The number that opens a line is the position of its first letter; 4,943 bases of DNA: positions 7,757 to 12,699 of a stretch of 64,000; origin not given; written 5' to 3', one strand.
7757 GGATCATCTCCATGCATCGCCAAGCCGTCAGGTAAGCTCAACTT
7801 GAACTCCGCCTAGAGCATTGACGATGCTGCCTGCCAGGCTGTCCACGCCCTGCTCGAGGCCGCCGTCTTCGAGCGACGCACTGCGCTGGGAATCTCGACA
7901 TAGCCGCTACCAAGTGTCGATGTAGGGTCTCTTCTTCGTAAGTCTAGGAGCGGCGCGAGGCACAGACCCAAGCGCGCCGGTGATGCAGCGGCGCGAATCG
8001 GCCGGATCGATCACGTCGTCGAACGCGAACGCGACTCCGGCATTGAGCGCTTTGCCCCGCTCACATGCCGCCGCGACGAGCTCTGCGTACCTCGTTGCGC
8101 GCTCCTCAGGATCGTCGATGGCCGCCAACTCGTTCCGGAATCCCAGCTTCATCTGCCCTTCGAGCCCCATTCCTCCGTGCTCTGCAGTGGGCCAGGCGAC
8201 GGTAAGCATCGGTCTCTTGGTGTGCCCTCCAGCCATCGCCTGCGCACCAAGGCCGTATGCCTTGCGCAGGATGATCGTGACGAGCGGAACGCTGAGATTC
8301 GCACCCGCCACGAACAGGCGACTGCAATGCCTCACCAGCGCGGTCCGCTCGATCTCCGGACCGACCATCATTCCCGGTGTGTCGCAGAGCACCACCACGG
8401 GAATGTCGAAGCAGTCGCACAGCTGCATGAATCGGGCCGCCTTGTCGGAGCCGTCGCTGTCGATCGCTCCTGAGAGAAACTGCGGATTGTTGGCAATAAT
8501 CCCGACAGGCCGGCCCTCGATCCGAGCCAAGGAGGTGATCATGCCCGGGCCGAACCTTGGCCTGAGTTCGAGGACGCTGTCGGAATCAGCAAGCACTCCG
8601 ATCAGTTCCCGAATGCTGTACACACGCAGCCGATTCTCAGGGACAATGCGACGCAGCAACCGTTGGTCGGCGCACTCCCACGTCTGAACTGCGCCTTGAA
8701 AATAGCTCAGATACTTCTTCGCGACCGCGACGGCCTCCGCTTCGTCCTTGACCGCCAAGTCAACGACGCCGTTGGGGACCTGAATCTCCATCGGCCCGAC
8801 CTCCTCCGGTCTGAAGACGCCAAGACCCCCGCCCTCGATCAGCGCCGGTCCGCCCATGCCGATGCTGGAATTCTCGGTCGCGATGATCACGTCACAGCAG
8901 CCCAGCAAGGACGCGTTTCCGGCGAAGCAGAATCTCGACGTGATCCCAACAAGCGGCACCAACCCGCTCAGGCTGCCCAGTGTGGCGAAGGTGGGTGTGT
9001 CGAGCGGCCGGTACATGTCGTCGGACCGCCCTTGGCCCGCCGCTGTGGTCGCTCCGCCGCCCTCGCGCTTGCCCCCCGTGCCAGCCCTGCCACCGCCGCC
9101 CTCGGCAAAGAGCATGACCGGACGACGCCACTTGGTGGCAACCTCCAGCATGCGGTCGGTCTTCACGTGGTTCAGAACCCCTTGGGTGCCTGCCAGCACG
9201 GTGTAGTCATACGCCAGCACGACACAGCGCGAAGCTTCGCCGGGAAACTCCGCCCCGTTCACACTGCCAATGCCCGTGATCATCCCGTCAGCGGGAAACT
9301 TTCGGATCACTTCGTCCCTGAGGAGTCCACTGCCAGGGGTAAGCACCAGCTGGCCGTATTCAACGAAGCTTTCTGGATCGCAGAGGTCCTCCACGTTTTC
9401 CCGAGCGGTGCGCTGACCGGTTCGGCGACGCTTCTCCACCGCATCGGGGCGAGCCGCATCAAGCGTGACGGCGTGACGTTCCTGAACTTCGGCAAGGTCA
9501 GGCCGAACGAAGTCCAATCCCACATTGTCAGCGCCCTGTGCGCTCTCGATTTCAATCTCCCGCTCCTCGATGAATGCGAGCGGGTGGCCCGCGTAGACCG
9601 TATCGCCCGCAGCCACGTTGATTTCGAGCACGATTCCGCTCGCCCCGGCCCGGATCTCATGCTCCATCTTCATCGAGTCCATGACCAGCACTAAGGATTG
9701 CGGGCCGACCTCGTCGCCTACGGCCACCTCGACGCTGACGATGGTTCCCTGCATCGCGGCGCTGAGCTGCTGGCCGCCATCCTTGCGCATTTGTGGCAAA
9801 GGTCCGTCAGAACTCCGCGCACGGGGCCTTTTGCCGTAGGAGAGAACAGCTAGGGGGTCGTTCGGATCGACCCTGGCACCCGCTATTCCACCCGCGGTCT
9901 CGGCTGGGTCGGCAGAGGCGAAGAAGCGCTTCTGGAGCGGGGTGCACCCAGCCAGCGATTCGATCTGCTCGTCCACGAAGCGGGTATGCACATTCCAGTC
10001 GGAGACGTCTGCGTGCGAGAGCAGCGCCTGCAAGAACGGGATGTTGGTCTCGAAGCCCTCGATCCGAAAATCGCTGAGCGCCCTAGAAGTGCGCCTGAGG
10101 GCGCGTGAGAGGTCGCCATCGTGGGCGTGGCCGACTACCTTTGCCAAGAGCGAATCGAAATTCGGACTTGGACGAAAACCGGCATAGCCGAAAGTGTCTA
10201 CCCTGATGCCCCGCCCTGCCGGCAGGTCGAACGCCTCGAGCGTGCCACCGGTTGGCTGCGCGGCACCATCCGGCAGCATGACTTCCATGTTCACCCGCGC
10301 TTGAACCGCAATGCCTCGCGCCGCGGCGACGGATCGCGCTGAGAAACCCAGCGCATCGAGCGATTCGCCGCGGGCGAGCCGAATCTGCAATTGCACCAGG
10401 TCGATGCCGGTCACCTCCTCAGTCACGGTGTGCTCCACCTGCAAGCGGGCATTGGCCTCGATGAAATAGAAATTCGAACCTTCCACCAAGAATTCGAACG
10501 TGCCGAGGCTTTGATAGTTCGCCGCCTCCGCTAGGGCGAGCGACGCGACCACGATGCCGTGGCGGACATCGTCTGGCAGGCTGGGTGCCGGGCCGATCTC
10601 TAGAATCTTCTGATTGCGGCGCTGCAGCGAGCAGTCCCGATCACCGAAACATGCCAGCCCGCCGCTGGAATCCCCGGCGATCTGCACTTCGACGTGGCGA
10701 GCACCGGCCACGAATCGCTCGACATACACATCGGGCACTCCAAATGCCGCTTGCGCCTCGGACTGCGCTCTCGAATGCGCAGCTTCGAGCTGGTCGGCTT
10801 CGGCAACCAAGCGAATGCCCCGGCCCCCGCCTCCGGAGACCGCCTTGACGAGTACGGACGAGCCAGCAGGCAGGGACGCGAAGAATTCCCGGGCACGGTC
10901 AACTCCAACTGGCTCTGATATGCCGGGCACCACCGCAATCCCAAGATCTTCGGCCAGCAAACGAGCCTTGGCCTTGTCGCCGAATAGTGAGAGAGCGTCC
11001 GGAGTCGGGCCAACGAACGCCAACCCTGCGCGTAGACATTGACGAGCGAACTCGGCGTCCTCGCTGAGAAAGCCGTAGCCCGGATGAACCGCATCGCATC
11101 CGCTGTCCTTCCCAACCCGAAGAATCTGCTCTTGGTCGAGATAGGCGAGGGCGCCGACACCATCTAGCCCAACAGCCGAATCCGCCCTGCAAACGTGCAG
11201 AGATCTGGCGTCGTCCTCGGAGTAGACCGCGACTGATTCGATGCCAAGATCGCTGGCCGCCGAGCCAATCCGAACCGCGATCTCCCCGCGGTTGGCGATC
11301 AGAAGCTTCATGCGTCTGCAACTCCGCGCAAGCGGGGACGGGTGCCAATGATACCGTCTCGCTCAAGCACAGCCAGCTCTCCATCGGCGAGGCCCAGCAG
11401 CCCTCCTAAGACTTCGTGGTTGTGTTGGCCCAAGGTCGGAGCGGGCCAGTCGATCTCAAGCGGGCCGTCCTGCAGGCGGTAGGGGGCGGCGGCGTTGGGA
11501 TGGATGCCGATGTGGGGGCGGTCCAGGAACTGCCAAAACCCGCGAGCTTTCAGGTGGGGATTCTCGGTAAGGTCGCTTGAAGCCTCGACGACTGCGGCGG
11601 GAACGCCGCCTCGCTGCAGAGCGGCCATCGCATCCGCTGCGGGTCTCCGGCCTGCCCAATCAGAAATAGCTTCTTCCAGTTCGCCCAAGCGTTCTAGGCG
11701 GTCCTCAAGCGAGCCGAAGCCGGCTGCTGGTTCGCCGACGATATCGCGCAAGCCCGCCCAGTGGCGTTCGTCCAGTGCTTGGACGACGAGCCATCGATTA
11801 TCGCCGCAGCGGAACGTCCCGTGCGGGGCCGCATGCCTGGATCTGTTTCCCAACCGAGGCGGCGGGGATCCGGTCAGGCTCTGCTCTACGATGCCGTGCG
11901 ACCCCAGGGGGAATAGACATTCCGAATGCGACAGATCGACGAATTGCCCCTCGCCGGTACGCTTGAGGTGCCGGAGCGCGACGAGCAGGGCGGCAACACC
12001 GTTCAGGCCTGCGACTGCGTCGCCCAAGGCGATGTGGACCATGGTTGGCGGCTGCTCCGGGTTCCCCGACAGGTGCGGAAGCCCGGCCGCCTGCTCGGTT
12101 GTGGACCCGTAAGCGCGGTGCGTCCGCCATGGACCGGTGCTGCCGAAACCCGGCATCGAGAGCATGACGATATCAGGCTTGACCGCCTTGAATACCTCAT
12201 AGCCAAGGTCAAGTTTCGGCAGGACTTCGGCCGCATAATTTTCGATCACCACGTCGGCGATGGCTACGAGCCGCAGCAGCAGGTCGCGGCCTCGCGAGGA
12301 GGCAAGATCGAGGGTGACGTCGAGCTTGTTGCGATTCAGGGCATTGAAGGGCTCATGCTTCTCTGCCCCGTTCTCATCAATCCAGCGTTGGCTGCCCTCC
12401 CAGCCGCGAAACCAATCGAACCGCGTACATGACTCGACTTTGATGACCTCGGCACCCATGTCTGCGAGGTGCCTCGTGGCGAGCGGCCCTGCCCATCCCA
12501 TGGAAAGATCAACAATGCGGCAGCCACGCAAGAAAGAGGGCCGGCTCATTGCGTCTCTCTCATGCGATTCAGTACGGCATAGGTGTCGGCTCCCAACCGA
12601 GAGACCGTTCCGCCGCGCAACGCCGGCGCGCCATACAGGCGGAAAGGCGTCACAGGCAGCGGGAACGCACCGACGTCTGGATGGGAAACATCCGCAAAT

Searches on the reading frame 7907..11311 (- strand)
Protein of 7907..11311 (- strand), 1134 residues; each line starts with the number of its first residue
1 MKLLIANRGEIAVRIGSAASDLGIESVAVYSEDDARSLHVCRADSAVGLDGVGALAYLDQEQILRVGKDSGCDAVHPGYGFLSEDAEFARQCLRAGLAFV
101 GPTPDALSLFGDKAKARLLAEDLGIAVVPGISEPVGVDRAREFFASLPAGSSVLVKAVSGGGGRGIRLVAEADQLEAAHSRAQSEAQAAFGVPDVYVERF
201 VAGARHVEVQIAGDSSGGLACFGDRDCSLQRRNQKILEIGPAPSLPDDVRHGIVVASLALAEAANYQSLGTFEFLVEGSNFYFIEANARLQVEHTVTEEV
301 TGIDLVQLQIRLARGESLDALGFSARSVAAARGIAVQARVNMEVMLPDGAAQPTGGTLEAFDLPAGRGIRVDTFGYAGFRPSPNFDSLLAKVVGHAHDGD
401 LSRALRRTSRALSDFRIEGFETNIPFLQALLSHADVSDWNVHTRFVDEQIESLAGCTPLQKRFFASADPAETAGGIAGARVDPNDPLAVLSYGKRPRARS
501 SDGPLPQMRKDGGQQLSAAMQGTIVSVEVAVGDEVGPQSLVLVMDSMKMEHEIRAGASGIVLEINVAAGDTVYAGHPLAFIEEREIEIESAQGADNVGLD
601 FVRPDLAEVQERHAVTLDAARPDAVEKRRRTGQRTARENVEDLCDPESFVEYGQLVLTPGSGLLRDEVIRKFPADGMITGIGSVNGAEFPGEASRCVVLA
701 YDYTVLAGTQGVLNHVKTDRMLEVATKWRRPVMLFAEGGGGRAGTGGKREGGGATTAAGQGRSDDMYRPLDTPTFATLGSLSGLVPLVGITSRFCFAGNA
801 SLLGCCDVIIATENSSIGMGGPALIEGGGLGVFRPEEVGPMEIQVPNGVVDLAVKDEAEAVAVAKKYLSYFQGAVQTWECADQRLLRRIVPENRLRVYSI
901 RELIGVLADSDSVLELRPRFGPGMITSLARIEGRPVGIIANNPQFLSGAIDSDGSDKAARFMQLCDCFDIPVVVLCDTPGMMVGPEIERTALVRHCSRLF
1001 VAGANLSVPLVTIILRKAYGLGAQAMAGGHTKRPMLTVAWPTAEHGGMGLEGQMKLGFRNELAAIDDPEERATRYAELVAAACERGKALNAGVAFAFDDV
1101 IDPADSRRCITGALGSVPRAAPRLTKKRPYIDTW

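Call 22: search_protein_families(library=padloc, proteins=[window:7907-11311:-], max_evalue=1e-8)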
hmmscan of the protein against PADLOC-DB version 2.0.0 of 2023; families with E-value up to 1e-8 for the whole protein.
window:7907-11311:- (1134 aa): 0 families

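Call 23: search_protein_families(library=pfam, proteins=[window:7907-11311:-], max_evalue=0.00001)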
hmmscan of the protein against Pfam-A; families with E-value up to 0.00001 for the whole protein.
window:7907-11311:- (1134 aa): 6 families
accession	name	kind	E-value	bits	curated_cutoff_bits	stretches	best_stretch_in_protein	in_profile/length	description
PF01039.27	Carboxyl_trans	-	3.6e-69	234.1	22.3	1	629-1111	3-472/493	Carboxyl transferase domain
PF02786.22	CPSase_L_D2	-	6.9e-55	186.3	19.8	1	112-320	1-210/211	Carbamoyl-phosphate synthase L chain, ATP binding domain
PF00289.28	Biotin_carb_N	-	2.3e-37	128.3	25.5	1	2-107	4-110/110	Biotin carboxylase, N-terminal domain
PF02785.25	Biotin_carb_C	-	2.4e-26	92.4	32.4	1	337-447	1-107/108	Biotin carboxylase C-terminal domain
PF00364.28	Biotin_lipoyl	-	5.2e-13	49.1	22.1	1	515-580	2-72/73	Biotin-requiring enzyme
PF03255.19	ACCA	-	9e-10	38.7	23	1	926-1030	96-208/310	Acetyl co-enzyme A carboxylase carboxyltransferase-like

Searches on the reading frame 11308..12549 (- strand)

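Call 58: search_protein_families(library=pfam, proteins=[window:11308-12549:-], max_evalue=0.0001)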
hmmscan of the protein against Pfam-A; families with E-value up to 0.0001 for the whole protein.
window:11308-12549:- (413 aa): 1 family
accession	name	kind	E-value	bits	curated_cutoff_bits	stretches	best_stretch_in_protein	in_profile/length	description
PF02515.22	CoA_transf_3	-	1.8e-102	343.7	23.3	1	7-377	1-366/366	CoA-transferase family III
